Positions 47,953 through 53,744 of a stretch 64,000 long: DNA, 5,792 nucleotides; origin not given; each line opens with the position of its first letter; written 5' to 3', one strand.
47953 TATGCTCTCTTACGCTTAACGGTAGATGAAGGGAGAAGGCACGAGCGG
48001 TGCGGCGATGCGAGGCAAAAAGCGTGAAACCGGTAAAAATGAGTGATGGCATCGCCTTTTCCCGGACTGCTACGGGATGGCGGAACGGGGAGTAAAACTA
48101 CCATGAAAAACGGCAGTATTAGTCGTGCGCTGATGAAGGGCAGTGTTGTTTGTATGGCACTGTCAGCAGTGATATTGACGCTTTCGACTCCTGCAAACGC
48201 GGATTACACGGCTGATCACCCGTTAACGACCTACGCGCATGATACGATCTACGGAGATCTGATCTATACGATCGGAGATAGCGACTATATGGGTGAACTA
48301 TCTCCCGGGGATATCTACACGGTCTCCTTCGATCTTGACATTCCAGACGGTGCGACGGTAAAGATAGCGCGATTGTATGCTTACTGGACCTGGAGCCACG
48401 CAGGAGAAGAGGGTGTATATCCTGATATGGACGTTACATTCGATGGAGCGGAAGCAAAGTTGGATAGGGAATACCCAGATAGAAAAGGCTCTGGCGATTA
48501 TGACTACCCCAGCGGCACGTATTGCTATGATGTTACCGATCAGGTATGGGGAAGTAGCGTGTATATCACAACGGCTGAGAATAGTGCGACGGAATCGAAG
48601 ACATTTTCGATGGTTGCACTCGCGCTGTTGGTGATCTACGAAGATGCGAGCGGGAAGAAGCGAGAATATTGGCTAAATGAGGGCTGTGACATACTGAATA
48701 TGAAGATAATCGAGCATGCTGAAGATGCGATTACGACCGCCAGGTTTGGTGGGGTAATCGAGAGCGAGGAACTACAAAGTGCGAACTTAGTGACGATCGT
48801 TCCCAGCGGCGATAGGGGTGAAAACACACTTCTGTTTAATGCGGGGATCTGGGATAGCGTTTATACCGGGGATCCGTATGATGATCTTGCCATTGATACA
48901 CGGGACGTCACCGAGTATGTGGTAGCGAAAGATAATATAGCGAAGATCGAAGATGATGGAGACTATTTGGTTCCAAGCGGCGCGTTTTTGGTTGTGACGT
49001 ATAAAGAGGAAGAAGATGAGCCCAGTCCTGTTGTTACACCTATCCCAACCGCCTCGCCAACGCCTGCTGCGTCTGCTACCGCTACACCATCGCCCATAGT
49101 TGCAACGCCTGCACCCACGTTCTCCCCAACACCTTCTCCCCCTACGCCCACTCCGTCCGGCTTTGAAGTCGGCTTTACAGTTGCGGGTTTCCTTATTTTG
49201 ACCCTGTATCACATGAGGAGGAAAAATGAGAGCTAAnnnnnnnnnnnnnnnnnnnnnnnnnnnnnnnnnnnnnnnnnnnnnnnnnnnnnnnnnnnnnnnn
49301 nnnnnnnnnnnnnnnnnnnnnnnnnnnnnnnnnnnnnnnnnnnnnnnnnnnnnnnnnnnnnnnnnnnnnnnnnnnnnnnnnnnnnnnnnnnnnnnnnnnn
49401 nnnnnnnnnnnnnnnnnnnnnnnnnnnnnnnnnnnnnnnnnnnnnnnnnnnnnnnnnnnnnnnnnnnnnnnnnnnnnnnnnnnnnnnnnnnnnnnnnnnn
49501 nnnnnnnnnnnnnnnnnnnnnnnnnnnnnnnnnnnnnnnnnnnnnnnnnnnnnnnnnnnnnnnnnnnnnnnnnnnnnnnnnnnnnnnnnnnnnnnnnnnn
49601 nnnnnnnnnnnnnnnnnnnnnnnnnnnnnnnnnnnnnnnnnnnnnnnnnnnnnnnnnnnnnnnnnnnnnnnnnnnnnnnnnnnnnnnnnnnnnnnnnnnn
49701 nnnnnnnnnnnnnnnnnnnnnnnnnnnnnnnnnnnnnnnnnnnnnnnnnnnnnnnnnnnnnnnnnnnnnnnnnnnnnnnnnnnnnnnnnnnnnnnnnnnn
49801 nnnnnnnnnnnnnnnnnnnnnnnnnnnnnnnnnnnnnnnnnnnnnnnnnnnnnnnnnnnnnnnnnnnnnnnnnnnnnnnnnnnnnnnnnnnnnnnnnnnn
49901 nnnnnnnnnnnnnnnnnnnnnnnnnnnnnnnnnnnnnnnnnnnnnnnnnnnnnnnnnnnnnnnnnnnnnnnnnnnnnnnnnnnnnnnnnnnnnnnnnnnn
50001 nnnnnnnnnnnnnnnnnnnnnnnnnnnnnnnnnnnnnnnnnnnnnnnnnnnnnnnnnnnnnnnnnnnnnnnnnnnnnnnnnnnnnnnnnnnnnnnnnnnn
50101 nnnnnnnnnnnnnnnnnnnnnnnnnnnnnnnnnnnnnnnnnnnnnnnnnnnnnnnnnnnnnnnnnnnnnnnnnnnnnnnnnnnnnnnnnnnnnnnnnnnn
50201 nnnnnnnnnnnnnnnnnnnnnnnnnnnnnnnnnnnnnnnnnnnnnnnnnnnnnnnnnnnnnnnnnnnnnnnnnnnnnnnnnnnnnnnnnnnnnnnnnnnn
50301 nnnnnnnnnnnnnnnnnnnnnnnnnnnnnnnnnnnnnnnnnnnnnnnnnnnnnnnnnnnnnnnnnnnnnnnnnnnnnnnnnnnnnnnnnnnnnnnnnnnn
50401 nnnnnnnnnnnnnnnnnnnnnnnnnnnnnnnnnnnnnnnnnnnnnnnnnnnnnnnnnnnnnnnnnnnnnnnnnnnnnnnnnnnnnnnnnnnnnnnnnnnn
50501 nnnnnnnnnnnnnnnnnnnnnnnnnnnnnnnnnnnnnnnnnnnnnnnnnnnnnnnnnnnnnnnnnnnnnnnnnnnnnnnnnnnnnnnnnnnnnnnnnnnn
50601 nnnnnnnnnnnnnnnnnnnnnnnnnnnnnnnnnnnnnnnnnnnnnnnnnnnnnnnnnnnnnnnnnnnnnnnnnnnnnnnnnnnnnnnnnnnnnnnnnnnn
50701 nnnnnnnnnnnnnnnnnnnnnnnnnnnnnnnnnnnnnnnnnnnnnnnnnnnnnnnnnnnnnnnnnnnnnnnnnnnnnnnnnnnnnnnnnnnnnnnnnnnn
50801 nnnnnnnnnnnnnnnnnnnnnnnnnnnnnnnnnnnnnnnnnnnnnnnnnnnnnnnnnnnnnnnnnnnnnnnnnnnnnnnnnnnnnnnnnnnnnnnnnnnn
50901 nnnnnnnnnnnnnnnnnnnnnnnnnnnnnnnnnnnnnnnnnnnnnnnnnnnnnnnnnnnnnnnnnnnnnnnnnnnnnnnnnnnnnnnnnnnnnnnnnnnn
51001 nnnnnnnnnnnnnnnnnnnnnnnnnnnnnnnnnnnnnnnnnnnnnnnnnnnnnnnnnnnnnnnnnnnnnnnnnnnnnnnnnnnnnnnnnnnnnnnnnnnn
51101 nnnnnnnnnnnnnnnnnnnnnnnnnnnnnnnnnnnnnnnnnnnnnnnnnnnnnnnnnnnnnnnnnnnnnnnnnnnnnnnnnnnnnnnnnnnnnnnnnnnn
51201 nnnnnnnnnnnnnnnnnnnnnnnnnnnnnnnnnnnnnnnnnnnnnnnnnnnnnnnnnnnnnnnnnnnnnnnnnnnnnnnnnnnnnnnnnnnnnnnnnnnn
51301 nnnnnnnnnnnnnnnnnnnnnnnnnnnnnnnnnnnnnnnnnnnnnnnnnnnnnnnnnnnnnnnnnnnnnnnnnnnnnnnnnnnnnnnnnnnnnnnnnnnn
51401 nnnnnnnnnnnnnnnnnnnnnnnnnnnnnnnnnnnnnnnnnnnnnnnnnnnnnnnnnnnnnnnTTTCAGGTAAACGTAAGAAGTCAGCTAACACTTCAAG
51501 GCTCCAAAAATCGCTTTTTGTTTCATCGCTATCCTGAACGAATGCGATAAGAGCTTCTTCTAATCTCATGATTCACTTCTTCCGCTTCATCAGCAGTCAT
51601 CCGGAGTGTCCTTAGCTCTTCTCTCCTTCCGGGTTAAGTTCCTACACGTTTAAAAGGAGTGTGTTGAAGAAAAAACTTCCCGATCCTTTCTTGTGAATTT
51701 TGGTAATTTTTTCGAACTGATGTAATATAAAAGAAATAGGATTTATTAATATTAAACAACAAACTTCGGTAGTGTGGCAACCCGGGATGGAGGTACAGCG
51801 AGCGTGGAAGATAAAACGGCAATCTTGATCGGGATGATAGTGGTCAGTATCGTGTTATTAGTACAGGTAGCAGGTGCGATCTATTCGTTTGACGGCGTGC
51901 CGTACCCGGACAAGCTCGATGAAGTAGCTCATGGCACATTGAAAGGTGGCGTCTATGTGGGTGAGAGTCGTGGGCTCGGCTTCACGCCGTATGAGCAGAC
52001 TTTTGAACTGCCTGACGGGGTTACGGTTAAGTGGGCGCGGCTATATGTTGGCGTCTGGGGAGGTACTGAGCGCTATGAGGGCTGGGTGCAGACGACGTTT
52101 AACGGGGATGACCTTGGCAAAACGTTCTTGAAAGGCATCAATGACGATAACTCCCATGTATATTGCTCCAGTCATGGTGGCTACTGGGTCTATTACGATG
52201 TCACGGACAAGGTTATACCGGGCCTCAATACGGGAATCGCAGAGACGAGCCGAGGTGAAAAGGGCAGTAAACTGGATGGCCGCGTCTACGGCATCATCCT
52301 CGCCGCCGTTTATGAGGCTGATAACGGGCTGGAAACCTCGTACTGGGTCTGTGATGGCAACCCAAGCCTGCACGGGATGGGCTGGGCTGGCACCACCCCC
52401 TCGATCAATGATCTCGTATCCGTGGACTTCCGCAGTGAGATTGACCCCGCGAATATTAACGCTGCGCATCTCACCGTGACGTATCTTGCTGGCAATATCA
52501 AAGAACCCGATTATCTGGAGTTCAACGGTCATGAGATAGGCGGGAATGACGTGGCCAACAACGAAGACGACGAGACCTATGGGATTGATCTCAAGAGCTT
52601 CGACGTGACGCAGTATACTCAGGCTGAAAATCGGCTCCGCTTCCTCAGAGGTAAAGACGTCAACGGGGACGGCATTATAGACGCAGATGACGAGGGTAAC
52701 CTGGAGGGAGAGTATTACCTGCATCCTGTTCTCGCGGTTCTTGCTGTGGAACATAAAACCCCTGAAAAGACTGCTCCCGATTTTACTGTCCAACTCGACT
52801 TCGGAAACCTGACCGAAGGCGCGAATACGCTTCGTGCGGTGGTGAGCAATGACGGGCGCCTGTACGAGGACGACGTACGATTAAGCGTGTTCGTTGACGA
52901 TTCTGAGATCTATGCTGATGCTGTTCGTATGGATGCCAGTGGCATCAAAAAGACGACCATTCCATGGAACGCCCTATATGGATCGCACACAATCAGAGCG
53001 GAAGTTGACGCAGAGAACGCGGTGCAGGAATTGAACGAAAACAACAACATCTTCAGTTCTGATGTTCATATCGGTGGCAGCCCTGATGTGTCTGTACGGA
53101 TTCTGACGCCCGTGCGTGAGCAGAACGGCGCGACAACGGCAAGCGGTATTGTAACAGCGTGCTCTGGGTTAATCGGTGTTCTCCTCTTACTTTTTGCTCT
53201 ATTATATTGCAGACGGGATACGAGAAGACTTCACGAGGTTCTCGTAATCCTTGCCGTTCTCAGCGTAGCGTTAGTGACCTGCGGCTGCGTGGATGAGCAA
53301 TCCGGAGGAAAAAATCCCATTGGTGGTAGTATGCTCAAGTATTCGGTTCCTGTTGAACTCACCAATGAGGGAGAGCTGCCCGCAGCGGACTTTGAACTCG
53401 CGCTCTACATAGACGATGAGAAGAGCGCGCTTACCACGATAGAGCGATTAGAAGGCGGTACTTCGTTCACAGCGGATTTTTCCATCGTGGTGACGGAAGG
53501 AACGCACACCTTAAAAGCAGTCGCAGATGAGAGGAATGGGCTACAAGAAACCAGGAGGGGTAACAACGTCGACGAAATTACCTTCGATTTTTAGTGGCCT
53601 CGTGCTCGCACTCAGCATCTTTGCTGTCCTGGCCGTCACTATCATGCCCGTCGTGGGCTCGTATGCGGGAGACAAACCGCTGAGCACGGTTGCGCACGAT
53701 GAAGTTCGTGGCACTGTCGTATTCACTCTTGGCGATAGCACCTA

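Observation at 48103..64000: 16-kb surface locus: five paralogs of an uncharacterised 'ARLYV.W' (DUF3344-like) domain around a MacB-type ABC pump, with CARDB, PKD, cohesin, dockerin and PGF-CTERM modules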

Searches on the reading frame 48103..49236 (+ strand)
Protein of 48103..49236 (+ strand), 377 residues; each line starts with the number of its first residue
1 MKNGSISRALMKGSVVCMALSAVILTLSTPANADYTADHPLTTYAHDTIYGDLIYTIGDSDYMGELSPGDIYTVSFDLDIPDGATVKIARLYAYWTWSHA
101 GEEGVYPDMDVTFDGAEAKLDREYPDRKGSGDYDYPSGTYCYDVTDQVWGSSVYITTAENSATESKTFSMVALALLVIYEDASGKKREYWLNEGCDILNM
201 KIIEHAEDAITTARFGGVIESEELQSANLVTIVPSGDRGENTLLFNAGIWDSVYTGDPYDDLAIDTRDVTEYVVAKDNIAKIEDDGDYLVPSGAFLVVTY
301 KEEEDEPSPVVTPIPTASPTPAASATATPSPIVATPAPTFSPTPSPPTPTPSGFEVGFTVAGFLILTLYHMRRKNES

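Call 5: search_protein_families(library=pfam, proteins=[window:48103-49236:+], max_evalue=0.01)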
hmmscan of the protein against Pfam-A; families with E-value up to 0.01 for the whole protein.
window:48103-49236:+ (377 aa): 1 family
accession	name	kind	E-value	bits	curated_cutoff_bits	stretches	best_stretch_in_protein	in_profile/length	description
PF11824.13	DUF3344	-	2.9e-70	237.5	27.2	1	35-299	2-275/275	Protein of unknown function (DUF3344)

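Call 6: search_protein_families(library=ncbifam, proteins=[window:48103-49236:+], max_evalue=0.01)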
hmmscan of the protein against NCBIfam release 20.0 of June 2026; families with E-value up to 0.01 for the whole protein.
window:48103-49236:+ (377 aa): 0 families

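Call 8: search_solved_structures(query=window:48103-49236:+, max_evalue=1, show_alignments=2)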
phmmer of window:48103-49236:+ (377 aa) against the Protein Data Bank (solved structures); distinct sequences matched with E-value up to 1: 0.

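Call 79: search_protein_families(library=padloc, proteins=[window:48103-49236:+], max_evalue=0.001)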
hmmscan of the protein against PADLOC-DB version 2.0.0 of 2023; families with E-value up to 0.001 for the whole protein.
window:48103-49236:+ (377 aa): 0 families

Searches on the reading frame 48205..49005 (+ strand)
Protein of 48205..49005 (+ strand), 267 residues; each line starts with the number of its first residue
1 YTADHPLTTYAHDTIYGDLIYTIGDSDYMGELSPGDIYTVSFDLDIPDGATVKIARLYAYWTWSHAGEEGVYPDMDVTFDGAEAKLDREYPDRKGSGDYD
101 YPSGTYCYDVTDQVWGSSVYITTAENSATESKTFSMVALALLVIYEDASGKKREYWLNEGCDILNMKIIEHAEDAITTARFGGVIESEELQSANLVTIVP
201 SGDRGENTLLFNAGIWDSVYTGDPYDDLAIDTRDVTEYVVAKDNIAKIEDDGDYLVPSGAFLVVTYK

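Call 89: search_protein_representatives(alignment_id=A1)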
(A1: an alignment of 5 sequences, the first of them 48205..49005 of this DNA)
Query: 5 sequences, 275 profile positions. Proteins with E-value up to 0.001 (for the whole library): 985; up to 1e-10: 806; up to 1e-30: 460. The best 150 are listed.
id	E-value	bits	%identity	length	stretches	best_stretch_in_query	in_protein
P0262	3.2e-178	607.4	-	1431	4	1-275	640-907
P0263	1.8e-160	549.2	-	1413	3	1-273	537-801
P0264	8.3e-149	510.9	-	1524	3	1-275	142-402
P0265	4.2e-145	498.7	-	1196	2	1-274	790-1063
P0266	1.0e-141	487.6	-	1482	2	1-274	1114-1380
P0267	3.8e-139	479.2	-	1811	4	3-274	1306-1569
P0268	6.8e-136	468.5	-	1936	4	2-274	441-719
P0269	9.0e-129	445.2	-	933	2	1-273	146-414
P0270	2.9e-127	440.3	-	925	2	1-275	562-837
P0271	3.5e-120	417.0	-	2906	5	5-275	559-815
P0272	2.4e-119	414.2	-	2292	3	3-274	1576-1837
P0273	2.8e-114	397.6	-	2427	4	2-275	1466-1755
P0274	4.5e-114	397.0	-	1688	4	2-274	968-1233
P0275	6.6e-113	393.1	-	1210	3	1-273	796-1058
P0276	2.3e-111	388.1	-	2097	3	3-274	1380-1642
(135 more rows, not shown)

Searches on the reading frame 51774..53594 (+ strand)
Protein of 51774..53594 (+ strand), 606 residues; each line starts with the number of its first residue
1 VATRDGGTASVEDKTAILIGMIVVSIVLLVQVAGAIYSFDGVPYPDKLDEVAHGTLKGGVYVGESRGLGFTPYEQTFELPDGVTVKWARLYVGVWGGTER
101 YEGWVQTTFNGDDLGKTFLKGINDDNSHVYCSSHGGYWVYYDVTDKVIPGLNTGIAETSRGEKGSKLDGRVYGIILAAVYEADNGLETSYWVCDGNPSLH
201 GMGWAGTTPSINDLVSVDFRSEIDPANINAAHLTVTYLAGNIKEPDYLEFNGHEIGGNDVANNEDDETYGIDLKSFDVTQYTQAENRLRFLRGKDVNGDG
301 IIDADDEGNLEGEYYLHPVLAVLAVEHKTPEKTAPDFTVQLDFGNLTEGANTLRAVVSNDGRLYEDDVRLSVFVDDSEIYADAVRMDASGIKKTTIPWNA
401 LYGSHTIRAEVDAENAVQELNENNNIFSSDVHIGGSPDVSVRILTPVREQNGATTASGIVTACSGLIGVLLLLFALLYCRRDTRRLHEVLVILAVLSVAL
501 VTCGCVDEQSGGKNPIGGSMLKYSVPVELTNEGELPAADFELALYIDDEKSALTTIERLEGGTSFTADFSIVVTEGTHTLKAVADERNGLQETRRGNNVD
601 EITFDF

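Call 5: search_protein_families(library=pfam, proteins=[window:51774-53594:+], max_evalue=0.01)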
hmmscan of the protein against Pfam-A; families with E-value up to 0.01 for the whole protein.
window:51774-53594:+ (606 aa): 2 families
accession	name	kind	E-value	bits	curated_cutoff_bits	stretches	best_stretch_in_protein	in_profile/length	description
PF11824.13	DUF3344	-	3e-43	148.8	27.2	1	47-326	7-275/275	Protein of unknown function (DUF3344)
PF07705.17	CARDB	-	7.1e-27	94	22.7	2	522-599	20-98/101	CARDB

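Call 6: search_protein_families(library=ncbifam, proteins=[window:51774-53594:+], max_evalue=0.01)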
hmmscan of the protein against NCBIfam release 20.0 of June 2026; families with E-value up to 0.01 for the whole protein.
window:51774-53594:+ (606 aa): 2 families
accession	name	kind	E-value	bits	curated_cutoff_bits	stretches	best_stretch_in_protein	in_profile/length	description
NF058595.1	invert_tail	domain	0.00051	20.3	37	1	457-518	23-86/113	lipo-invert putative C-terminal anchoring domain-containing protein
NF052324.1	PorU_rel_Nterm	equivalog_domain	0.0077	14.4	450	0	352-425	798-879/879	putative type IX secretion system sortase PorU2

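Call 79: search_protein_families(library=padloc, proteins=[window:51774-53594:+], max_evalue=0.001)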
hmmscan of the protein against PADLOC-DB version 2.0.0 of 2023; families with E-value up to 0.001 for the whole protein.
window:51774-53594:+ (606 aa): 0 families
